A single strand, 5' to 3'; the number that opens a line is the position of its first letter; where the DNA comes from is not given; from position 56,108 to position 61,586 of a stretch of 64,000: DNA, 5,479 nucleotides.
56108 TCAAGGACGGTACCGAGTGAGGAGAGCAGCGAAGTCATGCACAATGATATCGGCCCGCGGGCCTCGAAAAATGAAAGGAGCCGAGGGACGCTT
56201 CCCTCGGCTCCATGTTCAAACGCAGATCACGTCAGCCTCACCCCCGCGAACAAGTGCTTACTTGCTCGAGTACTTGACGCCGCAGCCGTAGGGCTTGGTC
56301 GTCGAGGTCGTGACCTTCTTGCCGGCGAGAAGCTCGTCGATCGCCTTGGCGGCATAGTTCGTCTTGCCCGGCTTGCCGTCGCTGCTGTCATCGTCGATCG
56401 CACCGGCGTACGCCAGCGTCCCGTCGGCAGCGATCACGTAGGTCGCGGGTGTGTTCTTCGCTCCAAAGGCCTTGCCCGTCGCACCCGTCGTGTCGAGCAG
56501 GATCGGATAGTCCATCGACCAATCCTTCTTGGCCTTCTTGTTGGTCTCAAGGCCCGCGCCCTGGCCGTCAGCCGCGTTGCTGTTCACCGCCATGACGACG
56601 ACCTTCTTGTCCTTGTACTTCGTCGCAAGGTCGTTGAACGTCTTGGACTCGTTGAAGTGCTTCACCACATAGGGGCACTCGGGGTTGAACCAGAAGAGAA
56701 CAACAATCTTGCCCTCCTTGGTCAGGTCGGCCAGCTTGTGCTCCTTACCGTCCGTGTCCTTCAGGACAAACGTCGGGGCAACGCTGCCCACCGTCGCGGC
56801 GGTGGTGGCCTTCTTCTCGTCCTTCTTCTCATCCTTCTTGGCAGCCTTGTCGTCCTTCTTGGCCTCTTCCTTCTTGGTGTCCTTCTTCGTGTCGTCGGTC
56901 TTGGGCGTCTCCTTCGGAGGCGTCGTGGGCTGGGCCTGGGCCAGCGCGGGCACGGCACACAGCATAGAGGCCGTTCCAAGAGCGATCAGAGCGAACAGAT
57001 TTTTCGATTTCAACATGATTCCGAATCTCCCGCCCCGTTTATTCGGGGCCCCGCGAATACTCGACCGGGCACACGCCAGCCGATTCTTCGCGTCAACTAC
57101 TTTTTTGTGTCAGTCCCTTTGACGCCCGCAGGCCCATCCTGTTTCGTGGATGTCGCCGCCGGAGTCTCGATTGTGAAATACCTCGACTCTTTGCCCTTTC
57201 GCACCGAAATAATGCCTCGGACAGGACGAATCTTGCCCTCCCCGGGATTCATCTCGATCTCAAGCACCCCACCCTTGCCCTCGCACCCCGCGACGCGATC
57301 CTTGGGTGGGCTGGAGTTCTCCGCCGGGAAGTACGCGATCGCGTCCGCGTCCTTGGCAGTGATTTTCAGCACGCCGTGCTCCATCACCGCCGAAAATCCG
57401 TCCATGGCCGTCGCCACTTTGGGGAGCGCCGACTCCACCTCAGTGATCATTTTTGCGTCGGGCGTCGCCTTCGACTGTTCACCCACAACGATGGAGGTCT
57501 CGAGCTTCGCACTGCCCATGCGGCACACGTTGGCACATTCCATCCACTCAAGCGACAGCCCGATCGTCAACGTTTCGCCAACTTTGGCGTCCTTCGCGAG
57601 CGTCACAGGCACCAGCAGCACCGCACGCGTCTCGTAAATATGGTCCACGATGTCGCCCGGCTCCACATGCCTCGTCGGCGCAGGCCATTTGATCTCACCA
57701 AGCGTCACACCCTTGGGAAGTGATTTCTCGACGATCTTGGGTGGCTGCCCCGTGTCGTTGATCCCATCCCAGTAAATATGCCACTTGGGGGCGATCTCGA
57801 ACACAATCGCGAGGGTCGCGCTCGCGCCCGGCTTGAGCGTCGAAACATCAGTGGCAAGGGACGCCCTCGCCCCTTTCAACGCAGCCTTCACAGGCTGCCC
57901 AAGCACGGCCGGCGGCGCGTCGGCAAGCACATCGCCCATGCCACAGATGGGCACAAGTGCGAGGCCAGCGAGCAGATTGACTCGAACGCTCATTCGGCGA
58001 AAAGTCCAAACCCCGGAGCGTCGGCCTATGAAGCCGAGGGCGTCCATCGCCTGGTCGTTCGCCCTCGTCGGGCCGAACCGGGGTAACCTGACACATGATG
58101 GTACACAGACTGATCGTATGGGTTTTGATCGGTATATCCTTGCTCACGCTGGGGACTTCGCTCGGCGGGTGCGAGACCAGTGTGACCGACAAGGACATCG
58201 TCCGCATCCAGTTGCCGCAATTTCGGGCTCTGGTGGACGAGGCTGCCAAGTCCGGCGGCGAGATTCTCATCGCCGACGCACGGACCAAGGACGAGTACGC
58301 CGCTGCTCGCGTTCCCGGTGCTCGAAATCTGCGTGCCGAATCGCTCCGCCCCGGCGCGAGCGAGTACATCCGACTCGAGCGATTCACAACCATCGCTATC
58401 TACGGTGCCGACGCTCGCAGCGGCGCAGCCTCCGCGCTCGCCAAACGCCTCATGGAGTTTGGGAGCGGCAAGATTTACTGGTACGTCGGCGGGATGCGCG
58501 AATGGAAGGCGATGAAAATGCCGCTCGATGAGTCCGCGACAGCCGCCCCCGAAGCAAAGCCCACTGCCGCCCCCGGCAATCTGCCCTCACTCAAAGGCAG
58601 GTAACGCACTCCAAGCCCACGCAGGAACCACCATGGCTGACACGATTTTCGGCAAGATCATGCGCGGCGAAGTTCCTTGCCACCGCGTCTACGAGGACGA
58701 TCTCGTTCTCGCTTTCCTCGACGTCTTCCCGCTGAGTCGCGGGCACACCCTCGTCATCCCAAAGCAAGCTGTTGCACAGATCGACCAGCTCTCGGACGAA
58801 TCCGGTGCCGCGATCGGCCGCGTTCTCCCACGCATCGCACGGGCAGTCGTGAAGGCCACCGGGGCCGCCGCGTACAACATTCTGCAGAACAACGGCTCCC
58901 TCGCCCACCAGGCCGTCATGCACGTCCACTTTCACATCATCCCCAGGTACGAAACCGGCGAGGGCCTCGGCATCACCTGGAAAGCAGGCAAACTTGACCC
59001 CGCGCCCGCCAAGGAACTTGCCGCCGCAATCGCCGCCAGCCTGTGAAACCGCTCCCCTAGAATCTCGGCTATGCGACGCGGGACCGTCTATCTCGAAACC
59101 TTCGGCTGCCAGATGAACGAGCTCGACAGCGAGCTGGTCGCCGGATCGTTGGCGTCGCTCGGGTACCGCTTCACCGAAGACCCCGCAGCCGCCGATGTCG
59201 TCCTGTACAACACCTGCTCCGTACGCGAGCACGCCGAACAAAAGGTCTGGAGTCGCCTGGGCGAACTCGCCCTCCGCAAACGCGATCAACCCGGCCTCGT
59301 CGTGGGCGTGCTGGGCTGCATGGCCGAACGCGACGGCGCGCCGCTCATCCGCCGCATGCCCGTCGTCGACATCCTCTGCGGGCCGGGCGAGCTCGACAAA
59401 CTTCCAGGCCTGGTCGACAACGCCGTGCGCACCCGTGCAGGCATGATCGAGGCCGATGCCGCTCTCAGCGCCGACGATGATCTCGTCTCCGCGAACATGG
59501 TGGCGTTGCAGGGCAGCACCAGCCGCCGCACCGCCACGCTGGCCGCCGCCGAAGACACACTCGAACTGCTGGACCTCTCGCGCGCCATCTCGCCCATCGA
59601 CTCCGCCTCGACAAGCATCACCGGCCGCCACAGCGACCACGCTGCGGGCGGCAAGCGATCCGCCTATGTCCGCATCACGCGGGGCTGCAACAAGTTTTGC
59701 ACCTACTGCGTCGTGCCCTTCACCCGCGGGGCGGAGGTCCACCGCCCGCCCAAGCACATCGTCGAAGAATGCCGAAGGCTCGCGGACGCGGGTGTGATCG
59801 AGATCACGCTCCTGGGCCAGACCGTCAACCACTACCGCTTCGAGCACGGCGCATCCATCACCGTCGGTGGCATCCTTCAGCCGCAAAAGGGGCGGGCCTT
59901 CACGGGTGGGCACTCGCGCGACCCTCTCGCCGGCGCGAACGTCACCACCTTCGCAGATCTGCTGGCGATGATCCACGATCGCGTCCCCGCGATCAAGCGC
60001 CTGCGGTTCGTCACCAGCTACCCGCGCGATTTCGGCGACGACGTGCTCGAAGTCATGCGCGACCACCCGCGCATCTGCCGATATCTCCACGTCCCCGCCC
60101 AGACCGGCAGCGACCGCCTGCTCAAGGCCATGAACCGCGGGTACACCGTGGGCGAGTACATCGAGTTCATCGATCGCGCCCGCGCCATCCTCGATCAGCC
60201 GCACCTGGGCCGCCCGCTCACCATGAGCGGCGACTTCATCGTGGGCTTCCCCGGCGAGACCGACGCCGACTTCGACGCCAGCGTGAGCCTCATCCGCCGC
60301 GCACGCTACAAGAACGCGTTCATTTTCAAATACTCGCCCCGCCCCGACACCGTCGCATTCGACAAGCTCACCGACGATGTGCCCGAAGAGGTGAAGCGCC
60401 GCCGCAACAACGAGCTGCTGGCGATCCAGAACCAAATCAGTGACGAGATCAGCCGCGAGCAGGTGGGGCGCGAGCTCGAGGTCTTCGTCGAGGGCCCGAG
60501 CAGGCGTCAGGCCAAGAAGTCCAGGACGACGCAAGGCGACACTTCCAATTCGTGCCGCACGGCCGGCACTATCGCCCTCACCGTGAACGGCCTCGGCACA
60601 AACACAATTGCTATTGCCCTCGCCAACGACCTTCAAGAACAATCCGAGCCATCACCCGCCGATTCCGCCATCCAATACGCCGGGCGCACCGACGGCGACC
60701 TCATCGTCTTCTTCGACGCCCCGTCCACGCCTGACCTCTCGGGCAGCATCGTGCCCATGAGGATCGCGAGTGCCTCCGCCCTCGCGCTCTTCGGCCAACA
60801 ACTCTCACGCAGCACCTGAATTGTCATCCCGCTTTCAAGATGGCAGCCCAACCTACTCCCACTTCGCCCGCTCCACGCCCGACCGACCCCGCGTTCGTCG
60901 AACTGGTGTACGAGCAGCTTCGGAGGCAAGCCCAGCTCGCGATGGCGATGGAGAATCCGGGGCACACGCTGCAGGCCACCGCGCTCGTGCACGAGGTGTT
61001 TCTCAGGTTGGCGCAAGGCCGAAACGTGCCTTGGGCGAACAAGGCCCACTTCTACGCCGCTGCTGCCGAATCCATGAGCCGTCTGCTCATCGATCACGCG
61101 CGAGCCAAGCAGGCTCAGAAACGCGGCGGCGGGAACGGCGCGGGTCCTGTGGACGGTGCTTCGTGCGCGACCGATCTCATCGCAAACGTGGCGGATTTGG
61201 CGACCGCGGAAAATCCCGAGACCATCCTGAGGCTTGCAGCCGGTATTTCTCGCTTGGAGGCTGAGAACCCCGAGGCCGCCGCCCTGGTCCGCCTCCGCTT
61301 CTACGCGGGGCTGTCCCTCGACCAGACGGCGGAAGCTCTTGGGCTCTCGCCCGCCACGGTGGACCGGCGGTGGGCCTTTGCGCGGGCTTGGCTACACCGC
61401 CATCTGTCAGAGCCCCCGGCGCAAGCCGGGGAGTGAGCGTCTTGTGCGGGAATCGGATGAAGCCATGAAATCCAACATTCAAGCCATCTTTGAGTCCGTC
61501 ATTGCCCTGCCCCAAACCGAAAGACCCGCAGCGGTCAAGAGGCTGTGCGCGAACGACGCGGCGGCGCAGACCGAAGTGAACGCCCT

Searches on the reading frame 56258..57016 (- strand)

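Call 62: search_protein_families(library=pfam, proteins=[window:56258-57016:-], max_evalue=0.001)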
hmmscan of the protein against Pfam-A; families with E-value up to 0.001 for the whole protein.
window:56258-57016:- (252 aa): 4 families
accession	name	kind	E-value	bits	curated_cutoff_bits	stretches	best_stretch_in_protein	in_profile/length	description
PF00578.27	AhpC-TSA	-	4.5e-20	72.3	26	1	76-203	1-123/124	AhpC/TSA family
PF08534.16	Redoxin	-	3.5e-18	66.2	26.6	1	76-210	2-137/148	Redoxin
PF13098.12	Thioredoxin_2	-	1.2e-05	26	27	1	100-208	3-96/104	Thioredoxin-like domain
PF20029.6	DUF6436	-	0.00078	19.6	27.3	0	98-245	16-129/133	Domain of unknown function (DUF6436)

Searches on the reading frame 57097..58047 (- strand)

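Call 62: search_protein_families(library=pfam, proteins=[window:57097-58047:-], max_evalue=0.001)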
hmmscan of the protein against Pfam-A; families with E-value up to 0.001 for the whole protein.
window:57097-58047:- (316 aa): 1 family
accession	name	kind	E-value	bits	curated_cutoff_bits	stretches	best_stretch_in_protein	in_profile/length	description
PF11412.14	DsbD_N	-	8.1e-16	58.6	25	1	69-183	14-115/119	Thiol:disulfide interchange protein DsbD, N-terminal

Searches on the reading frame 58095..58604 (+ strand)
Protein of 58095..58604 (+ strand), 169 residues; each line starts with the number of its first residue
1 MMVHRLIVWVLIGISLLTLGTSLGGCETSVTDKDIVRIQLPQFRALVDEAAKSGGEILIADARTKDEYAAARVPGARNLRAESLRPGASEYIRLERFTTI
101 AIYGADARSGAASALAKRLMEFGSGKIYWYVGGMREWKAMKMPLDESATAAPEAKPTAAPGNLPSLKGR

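Call 62: search_protein_families(library=pfam, proteins=[window:58095-58604:+], max_evalue=0.001)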
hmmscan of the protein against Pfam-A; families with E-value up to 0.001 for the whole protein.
window:58095-58604:+ (169 aa): 1 family
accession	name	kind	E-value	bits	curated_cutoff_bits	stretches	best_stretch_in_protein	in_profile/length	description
PF00581.25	Rhodanese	-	8.3e-13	49.1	22.2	1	53-139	10-101/102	Rhodanese-like domain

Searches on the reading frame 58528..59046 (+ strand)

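Call 85: search_protein_families(library=pfam, proteins=[window:58528-59046:+], max_evalue=0.001)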
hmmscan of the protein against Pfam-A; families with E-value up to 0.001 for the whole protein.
window:58528-59046:+ (172 aa): 2 families
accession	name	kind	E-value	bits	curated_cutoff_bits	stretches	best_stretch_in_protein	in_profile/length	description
PF01230.28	HIT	-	1.4e-26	93.4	21.5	1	46-142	1-97/98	HIT domain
PF11969.13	DcpS_C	-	9.4e-12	45.9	24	1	39-139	2-101/114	Scavenger mRNA decapping enzyme C-term binding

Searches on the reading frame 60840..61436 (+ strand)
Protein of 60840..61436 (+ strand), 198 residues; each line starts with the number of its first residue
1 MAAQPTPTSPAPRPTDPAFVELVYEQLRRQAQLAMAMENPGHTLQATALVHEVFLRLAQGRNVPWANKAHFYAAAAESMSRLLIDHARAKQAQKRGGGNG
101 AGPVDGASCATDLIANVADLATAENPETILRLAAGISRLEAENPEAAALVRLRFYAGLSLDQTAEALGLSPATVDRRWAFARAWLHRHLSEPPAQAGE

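Call 85: search_protein_families(library=pfam, proteins=[window:60840-61436:+], max_evalue=0.001)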
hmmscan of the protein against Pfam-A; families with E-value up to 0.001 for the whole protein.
window:60840-61436:+ (198 aa): 4 families
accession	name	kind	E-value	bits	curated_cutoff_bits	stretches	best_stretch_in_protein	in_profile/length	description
PF07638.17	Sigma70_ECF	-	3.2e-46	158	21.1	1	20-190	23-184/185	ECF sigma factor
PF08281.18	Sigma70_r4_2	-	1.8e-06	27.9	25.7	1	144-185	13-54/54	Sigma-70, region 4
PF04545.22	Sigma70_r4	-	8.4e-05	22.4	24.1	1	144-177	7-40/50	Sigma-70, region 4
PF13384.12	HTH_23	-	0.00083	19.5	24.6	0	152-178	11-37/50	Homeodomain-like domain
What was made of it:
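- Checked: An ECF sigma gene (PF07638) is at 60840-61436 (call 85).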
